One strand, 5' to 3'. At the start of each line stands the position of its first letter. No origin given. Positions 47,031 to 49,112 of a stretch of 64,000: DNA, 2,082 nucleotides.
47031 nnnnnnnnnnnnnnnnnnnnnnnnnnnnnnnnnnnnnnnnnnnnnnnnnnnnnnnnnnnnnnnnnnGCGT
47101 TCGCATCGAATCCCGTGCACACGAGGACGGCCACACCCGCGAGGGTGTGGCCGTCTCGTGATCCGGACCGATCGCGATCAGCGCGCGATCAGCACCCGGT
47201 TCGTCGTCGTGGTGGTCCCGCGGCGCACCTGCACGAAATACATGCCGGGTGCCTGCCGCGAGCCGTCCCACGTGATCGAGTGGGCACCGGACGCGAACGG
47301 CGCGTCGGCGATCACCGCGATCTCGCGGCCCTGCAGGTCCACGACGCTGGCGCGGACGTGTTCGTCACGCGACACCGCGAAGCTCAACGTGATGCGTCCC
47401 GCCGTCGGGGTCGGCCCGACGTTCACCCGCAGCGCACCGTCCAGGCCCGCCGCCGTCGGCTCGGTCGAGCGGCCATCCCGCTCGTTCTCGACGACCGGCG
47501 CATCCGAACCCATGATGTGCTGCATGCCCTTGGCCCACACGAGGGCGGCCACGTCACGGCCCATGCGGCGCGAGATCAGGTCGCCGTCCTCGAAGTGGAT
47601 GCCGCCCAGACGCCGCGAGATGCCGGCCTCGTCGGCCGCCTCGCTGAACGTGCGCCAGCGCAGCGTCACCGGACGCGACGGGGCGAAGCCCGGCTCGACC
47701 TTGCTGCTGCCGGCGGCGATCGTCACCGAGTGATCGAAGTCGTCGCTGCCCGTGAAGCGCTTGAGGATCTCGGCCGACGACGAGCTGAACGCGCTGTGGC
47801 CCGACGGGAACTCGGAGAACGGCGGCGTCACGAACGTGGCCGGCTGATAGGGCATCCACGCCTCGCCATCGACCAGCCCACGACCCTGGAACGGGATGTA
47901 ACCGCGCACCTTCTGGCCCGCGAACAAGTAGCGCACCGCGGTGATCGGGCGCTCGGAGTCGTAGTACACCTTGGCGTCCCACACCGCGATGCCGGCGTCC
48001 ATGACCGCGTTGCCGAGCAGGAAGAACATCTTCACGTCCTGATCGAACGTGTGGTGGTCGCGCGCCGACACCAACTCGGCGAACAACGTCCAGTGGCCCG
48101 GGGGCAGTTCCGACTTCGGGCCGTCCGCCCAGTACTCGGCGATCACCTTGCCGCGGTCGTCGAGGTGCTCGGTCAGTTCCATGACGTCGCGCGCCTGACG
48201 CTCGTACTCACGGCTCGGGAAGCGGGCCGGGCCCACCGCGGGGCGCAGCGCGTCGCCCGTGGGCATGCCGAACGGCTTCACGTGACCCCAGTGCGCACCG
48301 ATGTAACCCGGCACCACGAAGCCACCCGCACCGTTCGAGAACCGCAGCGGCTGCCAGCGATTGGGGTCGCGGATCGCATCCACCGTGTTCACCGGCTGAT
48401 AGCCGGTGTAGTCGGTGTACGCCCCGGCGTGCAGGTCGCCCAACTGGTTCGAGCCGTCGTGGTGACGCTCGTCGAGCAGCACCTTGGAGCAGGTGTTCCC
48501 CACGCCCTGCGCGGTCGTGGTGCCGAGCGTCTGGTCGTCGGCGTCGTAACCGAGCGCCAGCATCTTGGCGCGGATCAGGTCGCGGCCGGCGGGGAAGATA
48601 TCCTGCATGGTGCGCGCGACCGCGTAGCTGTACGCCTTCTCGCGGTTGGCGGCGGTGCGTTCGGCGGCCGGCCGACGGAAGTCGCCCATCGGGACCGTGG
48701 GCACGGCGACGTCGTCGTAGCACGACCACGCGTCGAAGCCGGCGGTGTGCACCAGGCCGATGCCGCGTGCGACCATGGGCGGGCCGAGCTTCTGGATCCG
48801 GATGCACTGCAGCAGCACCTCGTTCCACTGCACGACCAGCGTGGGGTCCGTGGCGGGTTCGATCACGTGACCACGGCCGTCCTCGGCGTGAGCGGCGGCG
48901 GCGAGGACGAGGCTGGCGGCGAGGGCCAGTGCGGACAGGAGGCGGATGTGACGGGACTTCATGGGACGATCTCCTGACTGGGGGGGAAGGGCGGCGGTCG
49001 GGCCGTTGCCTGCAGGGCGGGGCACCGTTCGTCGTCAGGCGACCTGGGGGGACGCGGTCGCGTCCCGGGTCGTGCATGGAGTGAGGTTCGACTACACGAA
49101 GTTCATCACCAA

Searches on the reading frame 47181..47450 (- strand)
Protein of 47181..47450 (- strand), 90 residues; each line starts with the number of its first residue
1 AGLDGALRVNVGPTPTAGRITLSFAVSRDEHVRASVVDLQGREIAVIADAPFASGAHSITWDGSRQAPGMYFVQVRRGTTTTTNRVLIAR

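Call 71: find_homologous_proteins(query=window:47181-47450:-, max_evalue=1)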
Query window:47181-47450:- (90 aa): 2 proteins with E <= 1 among 2 candidates.
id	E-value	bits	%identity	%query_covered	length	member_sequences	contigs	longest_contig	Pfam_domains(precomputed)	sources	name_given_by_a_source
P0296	1.5e-45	170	92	98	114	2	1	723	PF18962.8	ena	-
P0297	6.8e-33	130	97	72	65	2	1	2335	PF18962.8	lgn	-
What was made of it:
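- Tried and rejected: The word filter passed only 2 candidates (call 71), so that search was wasted.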

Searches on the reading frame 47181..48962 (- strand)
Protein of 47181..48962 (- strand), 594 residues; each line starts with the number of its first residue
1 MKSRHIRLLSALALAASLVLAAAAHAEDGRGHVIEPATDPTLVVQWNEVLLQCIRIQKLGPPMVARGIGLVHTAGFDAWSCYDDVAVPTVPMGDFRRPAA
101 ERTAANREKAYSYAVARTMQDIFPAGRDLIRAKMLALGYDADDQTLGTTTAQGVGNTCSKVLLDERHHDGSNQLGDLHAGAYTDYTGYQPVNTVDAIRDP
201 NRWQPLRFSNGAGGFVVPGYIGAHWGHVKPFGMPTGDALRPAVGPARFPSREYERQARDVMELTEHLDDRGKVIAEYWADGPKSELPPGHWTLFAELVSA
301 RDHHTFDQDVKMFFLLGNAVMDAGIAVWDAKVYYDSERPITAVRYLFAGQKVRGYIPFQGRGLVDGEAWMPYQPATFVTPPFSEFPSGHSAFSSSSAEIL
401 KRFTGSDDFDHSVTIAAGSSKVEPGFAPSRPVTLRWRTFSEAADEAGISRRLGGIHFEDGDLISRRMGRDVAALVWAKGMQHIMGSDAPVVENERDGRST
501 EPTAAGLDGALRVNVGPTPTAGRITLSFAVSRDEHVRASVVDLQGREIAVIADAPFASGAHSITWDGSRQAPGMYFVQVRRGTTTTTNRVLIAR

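Call 5: search_protein_families(library=pfam, proteins=[window:47181-48962:-], max_evalue=1)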
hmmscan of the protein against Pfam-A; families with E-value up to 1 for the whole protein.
window:47181-48962:- (594 aa): 5 families
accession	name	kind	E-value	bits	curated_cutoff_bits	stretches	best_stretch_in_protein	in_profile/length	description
PF21167.2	DUF6851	-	4.1e-40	137.8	27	1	70-205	1-140/140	Domain of unknown function (DUF6851)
PF22778.2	VCPO_2nd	-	1.2e-16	61.7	27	1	312-485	2-173/177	VCPO second helical-bundle domain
PF18962.6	Por_Secre_tail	-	5.4e-06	27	27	1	517-592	3-75/75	Secretion system C-terminal sorting domain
PF01569.27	PAP2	-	0.011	15.9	27.2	1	318-400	7-66/130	PAP2 superfamily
PF13860.13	FlgD_ig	-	0.088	13.2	27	1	529-579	17-73/79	FlgD Ig-like domain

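Call 6: search_protein_families(library=ncbifam, proteins=[window:47181-48962:-], max_evalue=1)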
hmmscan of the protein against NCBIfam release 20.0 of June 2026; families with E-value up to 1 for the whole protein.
window:47181-48962:- (594 aa): 3 families
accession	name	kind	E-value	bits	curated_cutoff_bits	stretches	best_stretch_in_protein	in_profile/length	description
TIGR04183.1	Por_Secre_tail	domain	2.7e-06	27.3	23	1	517-592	3-71/72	T9SS type A sorting domain-containing protein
NF038113.1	T9SSA_dep_M36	equivalog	0.0061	14.7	885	1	515-592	795-868/869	T9SS-dependent M36 family metallopeptidase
NF052323.1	T9SSA_dep_M6i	equivalog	0.081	10.8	600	1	517-592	962-1037/1043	T9SS-dependent M6-like inactivated metalloprotease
